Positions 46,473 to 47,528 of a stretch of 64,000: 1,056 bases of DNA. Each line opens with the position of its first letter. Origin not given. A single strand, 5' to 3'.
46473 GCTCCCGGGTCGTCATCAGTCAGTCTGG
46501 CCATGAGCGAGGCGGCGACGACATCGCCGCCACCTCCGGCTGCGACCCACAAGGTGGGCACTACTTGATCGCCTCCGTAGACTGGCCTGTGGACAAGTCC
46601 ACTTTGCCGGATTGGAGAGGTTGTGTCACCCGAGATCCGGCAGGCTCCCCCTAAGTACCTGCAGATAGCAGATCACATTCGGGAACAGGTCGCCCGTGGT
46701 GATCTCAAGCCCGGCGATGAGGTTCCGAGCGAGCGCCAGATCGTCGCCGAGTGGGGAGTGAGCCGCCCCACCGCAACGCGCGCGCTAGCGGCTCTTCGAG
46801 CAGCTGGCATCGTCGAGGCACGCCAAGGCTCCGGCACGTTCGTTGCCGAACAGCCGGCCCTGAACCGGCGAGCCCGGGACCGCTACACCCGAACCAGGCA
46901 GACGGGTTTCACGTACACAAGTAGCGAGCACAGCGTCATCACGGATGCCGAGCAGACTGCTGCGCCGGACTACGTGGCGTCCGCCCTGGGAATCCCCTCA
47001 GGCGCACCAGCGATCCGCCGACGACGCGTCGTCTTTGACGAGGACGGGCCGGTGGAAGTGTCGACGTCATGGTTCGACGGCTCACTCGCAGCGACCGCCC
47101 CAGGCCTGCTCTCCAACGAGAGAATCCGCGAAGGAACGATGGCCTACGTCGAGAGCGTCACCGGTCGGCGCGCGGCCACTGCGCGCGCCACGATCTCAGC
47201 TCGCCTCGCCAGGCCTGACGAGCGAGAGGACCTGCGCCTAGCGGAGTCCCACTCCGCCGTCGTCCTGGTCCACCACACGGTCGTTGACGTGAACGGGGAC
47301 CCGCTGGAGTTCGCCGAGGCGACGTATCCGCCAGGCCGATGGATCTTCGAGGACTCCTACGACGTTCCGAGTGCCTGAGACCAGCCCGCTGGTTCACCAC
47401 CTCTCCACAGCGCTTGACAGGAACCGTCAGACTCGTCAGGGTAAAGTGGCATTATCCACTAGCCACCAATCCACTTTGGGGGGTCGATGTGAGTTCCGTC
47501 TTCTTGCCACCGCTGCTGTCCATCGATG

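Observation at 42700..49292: AICE-like integration module at tRNA-Met with non-canonical cargo and no identifiable attL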

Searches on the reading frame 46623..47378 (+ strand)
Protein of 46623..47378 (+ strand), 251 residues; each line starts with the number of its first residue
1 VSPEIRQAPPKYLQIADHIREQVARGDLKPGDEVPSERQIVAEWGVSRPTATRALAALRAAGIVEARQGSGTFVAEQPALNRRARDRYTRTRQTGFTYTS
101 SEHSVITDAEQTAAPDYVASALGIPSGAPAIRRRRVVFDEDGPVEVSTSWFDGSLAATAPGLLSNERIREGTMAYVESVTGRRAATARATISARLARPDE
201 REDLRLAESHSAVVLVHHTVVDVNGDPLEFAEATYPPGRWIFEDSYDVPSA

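Call 9: search_protein_families(library=pfam, proteins=[window:46623-47378:+], max_evalue=0.01)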
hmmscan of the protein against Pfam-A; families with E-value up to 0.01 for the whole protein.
window:46623-47378:+ (251 aa): 6 families
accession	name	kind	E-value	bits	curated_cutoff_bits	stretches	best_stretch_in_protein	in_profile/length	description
PF07702.18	UTRA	-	2e-24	86.5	23.8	2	106-237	10-137/141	UTRA domain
PF00392.27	GntR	-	4.2e-20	71.6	27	1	12-74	2-64/64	Bacterial regulatory proteins, gntR family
PF12802.13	MarR_2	-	0.0004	20.9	27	1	38-67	24-53/61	MarR family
PF13545.12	HTH_Crp_2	-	0.00048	20.5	27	1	42-80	30-67/70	Crp-like helix-turn-helix domain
PF25213.1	HVO_A0261_N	-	0.002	18.4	35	1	36-69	26-59/86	HVO_A0261 N-terminal domain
PF09339.16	HTH_IclR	-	0.0058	16.8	22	0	38-66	22-50/52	IclR helix-turn-helix domain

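Call 10: search_protein_families(library=ncbifam, proteins=[window:46623-47378:+], max_evalue=0.01)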
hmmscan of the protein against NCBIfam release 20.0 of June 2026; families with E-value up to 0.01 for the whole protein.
window:46623-47378:+ (251 aa): 27 families (the best 25 are shown)
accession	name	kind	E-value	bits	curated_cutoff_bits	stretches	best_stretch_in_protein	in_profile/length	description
TIGR02325.1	C_P_lyase_phnF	equivalog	5.3e-32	111.2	156.8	1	10-233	8-225/238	phosphonate metabolism transcriptional regulator PhnF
TIGR02018.2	his_ut_repres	equivalog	1.7e-26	93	220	1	12-237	1-217/226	histidine utilization transcriptional repressor HutC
NF052441.1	TransRegRv0792c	equivalog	1.3e-22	80.3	400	1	10-242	16-242/260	Rv0792c family HTH-type transcriptional regulator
NF007292.0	PRK09764.1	equivalog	5.1e-21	74.9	281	1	9-155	4-148/240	GntR family transcriptional regulator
NF052282.1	PLP_TF_PdxR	equivalog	1.6e-17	63.7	320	1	11-90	2-77/448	MocR-like pyridoxine biosynthesis transcription factor PdxR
NF052290.2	MocR_like_YczR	exception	1.8e-17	63.2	487.4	1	7-113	15-125/458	MocR-like transcription factor YczR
TIGR02404.1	trehalos_R_Bsub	equivalog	1e-15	58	211.95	1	11-234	1-219/233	trehalose operon repressor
TIGR03337.1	phnR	equivalog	4.4e-15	56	296.75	1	10-78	1-69/231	phosphonate utilization transcriptional regulator PhnR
NF008491.0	PRK11402.1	subfamily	2.4e-14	53.4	269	1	10-154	11-152/243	GntR family transcriptional regulator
NF052286.1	ecto_TF_EhuR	exception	5.8e-14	51.5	480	1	8-114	9-113/458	MocR-like ectoine utilization transcription factor EhuR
NF011575.0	PRK14999.1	equivalog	7.3e-14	51.6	424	1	8-177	9-174/241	histidine utilization repressor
NF007741.0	PRK10421.1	equivalog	2.8e-13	49.9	311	1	14-78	11-75/262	transcriptional regulator LldR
NF052281.1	rhizopine_MocR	equivalog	4.4e-12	45.4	650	1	10-124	18-130/479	rhizopine catabolism transcriptional regulator MocR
NF041547.1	GntR_LSA1692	equivalog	7.1e-12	45.4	275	1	11-244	2-228/233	GntR family transcriptional regulator, LSA1692 subfamily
NF007486.0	PRK10079.1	equivalog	1.2e-11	44.8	363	1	8-215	10-209/241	phosphonate metabolism transcriptional regulator PhnF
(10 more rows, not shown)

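Call 12: find_encoding_contigs(protein=window:46623-47378:+, flank=10000, max_places=10)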
Protein window:46623-47378:+ (251 aa): 1 contig read that carries it; 1 place shown.
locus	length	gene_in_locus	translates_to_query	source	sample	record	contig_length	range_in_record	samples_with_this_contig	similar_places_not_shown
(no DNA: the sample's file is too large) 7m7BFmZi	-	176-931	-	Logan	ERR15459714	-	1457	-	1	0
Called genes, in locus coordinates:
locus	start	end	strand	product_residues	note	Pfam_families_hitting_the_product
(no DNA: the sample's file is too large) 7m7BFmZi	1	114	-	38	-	?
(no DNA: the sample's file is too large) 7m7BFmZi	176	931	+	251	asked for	PF00392:GntR, PF07702:UTRA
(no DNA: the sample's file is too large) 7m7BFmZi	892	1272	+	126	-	-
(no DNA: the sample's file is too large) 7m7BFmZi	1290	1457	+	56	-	?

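Call 43: list_cluster_members(proteins=[P0121, P0241, P0122, P0001, P0004, window:46623-47378:+, window:45470-46561:-, window:44960-45433:+, window:47339-47719:+, window:47737-47946:+])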
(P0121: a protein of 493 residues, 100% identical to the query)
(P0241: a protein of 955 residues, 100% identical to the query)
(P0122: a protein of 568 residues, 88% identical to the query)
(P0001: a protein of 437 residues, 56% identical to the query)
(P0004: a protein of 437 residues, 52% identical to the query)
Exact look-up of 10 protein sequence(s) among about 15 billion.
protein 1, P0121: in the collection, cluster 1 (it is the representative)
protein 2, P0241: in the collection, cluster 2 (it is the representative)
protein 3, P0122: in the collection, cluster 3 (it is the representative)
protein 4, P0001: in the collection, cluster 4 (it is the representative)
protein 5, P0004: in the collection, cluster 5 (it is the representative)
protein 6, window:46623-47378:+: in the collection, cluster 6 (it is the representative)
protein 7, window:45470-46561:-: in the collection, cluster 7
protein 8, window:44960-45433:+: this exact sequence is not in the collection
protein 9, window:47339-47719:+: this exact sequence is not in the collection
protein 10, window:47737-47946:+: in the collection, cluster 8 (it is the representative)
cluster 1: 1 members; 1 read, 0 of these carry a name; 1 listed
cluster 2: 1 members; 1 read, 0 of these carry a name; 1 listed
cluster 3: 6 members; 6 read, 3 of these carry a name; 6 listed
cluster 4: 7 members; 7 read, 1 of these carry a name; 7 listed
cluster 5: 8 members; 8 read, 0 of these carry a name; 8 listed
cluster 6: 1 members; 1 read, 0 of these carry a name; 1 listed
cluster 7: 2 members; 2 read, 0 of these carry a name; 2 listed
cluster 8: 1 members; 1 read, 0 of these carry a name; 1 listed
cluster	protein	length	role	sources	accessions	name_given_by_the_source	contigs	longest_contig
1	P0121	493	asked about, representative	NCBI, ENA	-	-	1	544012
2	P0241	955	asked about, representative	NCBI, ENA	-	-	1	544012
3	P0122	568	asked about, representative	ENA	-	-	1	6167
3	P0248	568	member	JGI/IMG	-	uncharacterized membrane protein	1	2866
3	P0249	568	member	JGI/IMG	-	uncharacterized membrane protein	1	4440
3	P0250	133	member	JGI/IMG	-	uncharacterized membrane protein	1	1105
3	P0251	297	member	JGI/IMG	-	-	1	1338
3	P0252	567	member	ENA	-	-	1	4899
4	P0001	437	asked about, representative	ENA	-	-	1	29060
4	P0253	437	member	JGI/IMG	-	integrase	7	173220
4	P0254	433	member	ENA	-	-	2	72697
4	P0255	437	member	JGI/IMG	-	-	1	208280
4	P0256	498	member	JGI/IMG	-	-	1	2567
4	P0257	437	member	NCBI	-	-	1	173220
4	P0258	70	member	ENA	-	-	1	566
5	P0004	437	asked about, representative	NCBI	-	-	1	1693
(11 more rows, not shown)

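Call 53: search_protein_families(library=padloc, proteins=[window:46623-47378:+], max_evalue=0.01)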
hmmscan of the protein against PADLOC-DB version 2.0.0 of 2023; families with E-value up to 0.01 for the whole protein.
window:46623-47378:+ (251 aa): 3 families
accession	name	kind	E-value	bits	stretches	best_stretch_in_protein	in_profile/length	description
PDLC01438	Csa3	-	0.002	16.2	1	28-74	157-199/305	"CAS-I,CAS-II,CAS-III,CAS-IV,CAS-V,CAS-VI; associated_signaling"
PDLC01720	Csa3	-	0.0023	16.4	1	45-79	56-84/118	Csa3_1_CAS-I-II-III-IV-V-VI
PDLC01865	CARF3--CARF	-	0.0096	13.5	0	28-70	155-197/215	-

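Call 54: search_protein_families(library=phrogs, proteins=[window:46623-47378:+], max_evalue=0.001)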
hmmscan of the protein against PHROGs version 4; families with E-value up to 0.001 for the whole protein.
window:46623-47378:+ (251 aa): 3 families
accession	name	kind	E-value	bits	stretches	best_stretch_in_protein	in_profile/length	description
phrog_10724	-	unknown function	2.3e-49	169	1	5-243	2-248/253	-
phrog_9285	-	unknown function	9.1e-20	71.9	1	6-86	23-103/466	-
phrog_19898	-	unknown function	1.4e-05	25.7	1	19-72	30-83/174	-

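Call 55: find_related_loci(query=window:46623-47378:+, collection=viral_contigs, flank=10000)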
Query window:46623-47378:+ (251 aa) in viral_contigs; peptide patterns used: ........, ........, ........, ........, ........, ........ (x = any residue, [..] = any of these).
1 stretches matched a pattern, but none encodes a relative of the query by tblastn (E <= 1e-3).

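Call 68: search_solved_structures(query=window:46623-47378:+, max_evalue=1e-10)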
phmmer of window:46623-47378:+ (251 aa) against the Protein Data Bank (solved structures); distinct sequences matched with E-value up to 1e-10: 8.
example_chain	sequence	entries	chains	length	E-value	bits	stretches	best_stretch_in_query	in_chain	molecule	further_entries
3eet_A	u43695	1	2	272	4.5e-19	72.5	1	9-240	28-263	Putative GntR-family transcriptional regulator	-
2wv0_A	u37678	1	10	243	6.3e-14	55.7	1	7-243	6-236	HTH-TYPE TRANSCRIPTIONAL REPRESSOR YVOA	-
4u0v_A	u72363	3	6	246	6.4e-14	55.6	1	7-243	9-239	HTH-type transcriptional repressor YvoA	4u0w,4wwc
1v4r_A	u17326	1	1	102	3.3e-13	53.3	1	11-100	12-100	Transcriptional Repressor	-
9i0v_A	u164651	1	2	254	4e-13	53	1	9-242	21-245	HTH-type transcriptional repressor DasR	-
4zs8_A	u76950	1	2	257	4.2e-13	53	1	9-242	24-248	HTH-type transcriptional repressor DasR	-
2ra5_A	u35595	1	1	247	1.4e-12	51.2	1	8-243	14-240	Putative transcriptional regulator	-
8pqm_A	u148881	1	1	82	5.6e-11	46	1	11-76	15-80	FadR family transcriptional regulator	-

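Call 71: search_dna_similar(query=window:46623-47378:+, collection=plasmids, mode=protein, max_rows=25, max_evalue=1e-10)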
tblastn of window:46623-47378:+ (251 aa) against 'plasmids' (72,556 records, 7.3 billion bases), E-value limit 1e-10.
Records with a match: 98; places in all: 104; records where one place covers at least 80% of the query: 13.
Best place of each record, by identity: <60% 98.
By first word of the organism name: Streptomyces 80; Escherichia 4; Nonomuraea 3; Streptantibioticus 2; Kitasatospora 2; [Kitasatospora] 2; Nocardia 2; Actinomadura 1; Pseudomonas 1; Pseudonocardia 1.
By predicted mobility (MOB-suite, as given by PLSDB): non-mobilizable 72; mobilizable 26.
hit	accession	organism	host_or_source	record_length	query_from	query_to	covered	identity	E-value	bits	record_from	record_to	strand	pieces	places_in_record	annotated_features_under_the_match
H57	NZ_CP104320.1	Streptomyces angustmyceticus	whole organism,soil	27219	3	248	98%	55.4%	2e-41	194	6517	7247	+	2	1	none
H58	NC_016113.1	Streptantibioticus cattleyicolor NRRL 8057 = DSM 46488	-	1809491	8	248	96%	44.8%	2e-36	143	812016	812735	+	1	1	none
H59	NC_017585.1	Streptantibioticus cattleyicolor NRRL 8057 = DSM 46488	-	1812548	8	248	96%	44.8%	2e-36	143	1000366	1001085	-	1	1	none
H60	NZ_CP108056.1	Streptomyces sp. NBC_00285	-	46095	1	240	96%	43.8%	2e-33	134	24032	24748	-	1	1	GntR family transcriptional regulator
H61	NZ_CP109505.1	Streptomyces sp. NBC_01426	-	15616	1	248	99%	41.1%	6e-32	130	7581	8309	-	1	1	GntR family transcriptional regulator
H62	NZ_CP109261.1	Streptomyces sp. NBC_01650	-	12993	3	240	95%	42.5%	2e-28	120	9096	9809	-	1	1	GntR family transcriptional regulator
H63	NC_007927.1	Streptomyces sp. 44414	-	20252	1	248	99%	39.9%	2e-29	123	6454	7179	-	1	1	GntR family transcriptional regulator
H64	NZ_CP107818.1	Streptomyces longwoodensis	-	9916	10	240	92%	40.9%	3e-30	125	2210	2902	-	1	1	GntR family transcriptional regulator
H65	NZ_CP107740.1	Streptomyces longwoodensis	-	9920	10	240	92%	40.9%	3e-30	125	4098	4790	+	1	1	GntR family transcriptional regulator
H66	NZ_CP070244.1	Streptomyces californicus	DSMZ Isolate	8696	10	240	92%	40.5%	2e-28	120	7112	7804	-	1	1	GntR family transcriptional regulator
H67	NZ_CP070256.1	Streptomyces californicus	DSMZ Isolate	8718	10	240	92%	40.5%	2e-28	120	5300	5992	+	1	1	GntR family transcriptional regulator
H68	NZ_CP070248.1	Streptomyces californicus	DSMZ Isolate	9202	10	245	94%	38.8%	7e-28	118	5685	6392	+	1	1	GntR family transcriptional regulator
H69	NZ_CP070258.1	Streptomyces californicus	DSMZ Isolate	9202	10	245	94%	38.8%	7e-28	118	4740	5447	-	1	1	GntR family transcriptional regulator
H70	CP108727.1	Streptomyces anulatus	-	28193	3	177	70%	51.4%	9e-31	127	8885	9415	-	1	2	GntR family transcriptional regulator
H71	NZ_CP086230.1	Streptomyces clavuligerus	whole organism,soil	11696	3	177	70%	48.6%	3e-34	137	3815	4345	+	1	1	GntR family transcriptional regulator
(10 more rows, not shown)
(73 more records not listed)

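Call 72: search_dna_similar(query=window:46623-47378:+, collection=phages, mode=protein, max_rows=15, max_evalue=1e-10)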
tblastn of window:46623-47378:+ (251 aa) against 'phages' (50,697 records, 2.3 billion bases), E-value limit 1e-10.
No match.

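Call 73: get_annotated_region(hit=H61, flank=5000)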
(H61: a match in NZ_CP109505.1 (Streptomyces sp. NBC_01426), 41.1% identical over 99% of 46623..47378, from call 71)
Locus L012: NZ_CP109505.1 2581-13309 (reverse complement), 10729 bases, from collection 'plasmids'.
description: Streptomyces sp. NBC_01426 plasmid unnamed5, complete sequence
organism: Streptomyces sp. NBC_01426 (NCBI taxid 2975866)
taxonomy: Bacteria; Actinomycetota; Actinomycetes; Kitasatosporales; Streptomycetaceae; Streptomyces; Streptomyces sp. NBC 01426
host: -; source: -; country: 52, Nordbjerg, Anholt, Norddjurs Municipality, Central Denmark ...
typing (MOB-suite, as given by PLSDB): non-mobilizable
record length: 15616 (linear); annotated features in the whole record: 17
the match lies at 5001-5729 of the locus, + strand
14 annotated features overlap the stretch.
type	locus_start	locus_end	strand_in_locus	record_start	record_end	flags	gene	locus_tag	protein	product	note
CDS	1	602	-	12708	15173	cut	-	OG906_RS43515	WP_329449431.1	hypothetical protein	-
CDS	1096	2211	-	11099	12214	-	-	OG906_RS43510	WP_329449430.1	conjugal transfer protein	-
CDS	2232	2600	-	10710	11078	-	-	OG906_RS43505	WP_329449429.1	hypothetical protein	-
CDS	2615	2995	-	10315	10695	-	-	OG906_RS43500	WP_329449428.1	RRQRL motif-containing zinc-binding protein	-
CDS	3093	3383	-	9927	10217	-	-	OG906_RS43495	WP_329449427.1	hypothetical protein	-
CDS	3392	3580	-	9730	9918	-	-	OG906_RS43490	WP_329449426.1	pRL2-8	-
CDS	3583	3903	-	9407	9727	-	-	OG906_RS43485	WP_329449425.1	hypothetical protein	-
CDS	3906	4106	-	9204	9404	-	-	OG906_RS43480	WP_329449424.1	hypothetical protein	-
CDS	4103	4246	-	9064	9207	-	-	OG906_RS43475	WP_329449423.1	hypothetical protein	-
CDS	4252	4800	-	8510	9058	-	-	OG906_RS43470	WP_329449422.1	sigma-70 family RNA polymerase sigma factor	GO:0006352 - DNA-templated transcription initiation [Evidence IEA]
CDS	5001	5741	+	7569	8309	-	-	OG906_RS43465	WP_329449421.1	GntR family transcriptional regulator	-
CDS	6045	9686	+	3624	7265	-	-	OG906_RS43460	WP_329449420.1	DUF927 domain-containing protein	-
CDS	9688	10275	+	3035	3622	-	-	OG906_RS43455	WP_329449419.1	hypothetical protein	-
CDS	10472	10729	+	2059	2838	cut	-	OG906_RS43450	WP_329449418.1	ParA family protein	-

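Call 74: get_annotated_region(hit=H60, flank=5000)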
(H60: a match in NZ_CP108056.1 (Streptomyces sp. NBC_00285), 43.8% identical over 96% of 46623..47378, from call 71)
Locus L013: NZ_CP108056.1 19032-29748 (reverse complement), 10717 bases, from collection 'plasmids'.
description: Streptomyces sp. NBC_00285 plasmid unnamed1, complete sequence
organism: Streptomyces sp. NBC_00285 (NCBI taxid 2975700)
taxonomy: Bacteria; Actinomycetota; Actinomycetes; Kitasatosporales; Streptomycetaceae; Streptomyces; Streptomyces sp. NBC 00285
host: -; source: -; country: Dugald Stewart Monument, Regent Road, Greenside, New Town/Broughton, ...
typing (MOB-suite, as given by PLSDB): mobilizable; relaxase MOBF
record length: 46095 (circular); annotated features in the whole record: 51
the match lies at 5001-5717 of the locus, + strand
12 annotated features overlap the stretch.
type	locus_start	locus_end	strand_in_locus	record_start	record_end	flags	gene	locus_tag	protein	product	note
CDS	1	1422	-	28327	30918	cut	-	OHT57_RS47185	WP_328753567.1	DNA translocase FtsK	-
CDS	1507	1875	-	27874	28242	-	-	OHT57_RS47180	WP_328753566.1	RRQRL motif-containing zinc-binding protein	-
CDS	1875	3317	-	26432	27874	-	-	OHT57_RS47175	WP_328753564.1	hypothetical protein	-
CDS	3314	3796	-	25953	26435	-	-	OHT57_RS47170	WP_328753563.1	hypothetical protein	-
CDS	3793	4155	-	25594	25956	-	-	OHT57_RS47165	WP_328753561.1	hypothetical protein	-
CDS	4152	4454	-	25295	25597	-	-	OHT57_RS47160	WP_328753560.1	hypothetical protein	-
CDS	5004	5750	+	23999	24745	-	-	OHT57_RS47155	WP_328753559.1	GntR family transcriptional regulator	-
CDS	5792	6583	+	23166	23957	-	-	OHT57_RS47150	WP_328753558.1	GntR family transcriptional regulator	-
CDS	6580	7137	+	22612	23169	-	-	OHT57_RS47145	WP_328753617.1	GNAT family N-acetyltransferase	-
CDS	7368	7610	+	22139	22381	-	-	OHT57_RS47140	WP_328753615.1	hypothetical protein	-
CDS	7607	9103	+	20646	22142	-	-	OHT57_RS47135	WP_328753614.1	hypothetical protein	-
CDS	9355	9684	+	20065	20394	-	-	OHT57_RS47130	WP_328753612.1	hypothetical protein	-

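Call 75: get_annotated_region(hit=H58, flank=7000)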
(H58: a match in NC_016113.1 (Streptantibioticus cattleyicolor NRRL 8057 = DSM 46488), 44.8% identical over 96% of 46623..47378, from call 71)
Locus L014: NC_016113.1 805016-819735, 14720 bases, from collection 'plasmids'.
description: Streptantibioticus cattleyicolor NRRL 8057 = DSM 46488 plasmid pSCAT, complete sequence
organism: Streptantibioticus cattleyicolor NRRL 8057 = DSM 46488 (NCBI taxid 1003195)
taxonomy: Bacteria; Actinomycetota; Actinomycetes; Kitasatosporales; Streptomycetaceae; Streptantibioticus; Streptantibioticus cattleyicolor; Streptantibioticus cattleyicolor NRRL 8057 = DSM 46488
host: -; source: -; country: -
typing (MOB-suite, as given by PLSDB): mobilizable; relaxase MOBP
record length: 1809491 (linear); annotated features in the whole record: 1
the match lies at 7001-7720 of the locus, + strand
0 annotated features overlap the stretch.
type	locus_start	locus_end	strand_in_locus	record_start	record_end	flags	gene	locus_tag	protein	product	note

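Call 130: search_protein_families(library=pfam, proteins=[L061:4393-4899:+], max_evalue=0.001)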
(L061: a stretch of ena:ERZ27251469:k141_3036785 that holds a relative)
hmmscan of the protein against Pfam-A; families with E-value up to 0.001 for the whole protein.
L061:4393-4899:+ (169 aa): 10 families
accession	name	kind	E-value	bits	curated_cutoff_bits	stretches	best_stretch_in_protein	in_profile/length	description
PF13565.12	HTH_32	-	1.8e-15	57.7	33.7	1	32-107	1-73/73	Homeodomain-like domain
PF13518.12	HTH_28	-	2.8e-15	56.5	25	1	4-56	1-52/52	Helix-turn-helix domain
PF13384.12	HTH_23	-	7.8e-13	48.3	24.6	1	3-48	5-49/50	Homeodomain-like domain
PF13551.12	HTH_29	-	4e-09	36.9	28.1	1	16-57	11-55/64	Winged helix-turn helix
PF13011.12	LZ_Tnp_IS481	-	5.8e-07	30.2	22.2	1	12-68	21-78/85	leucine-zipper of insertion element IS481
PF01527.26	HTH_Tnp_1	-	1e-06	29.3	24.1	1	3-51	10-57/75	Transposase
PF06056.18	Terminase_5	-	2.7e-05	24.4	20.3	1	18-50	15-46/58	Putative ATPase subunit of terminase (gpP-like)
PF13542.12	HTH_Tnp_ISL3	-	0.00025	20.9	27.4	1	16-40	27-50/51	Helix-turn-helix domain of transposase family ISL3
PF00665.32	rve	-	0.00055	20.6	32.6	0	132-167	3-38/102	Integrase core domain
PF08281.18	Sigma70_r4_2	-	0.00091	19.3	25.7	0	2-39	12-49/54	Sigma-70, region 4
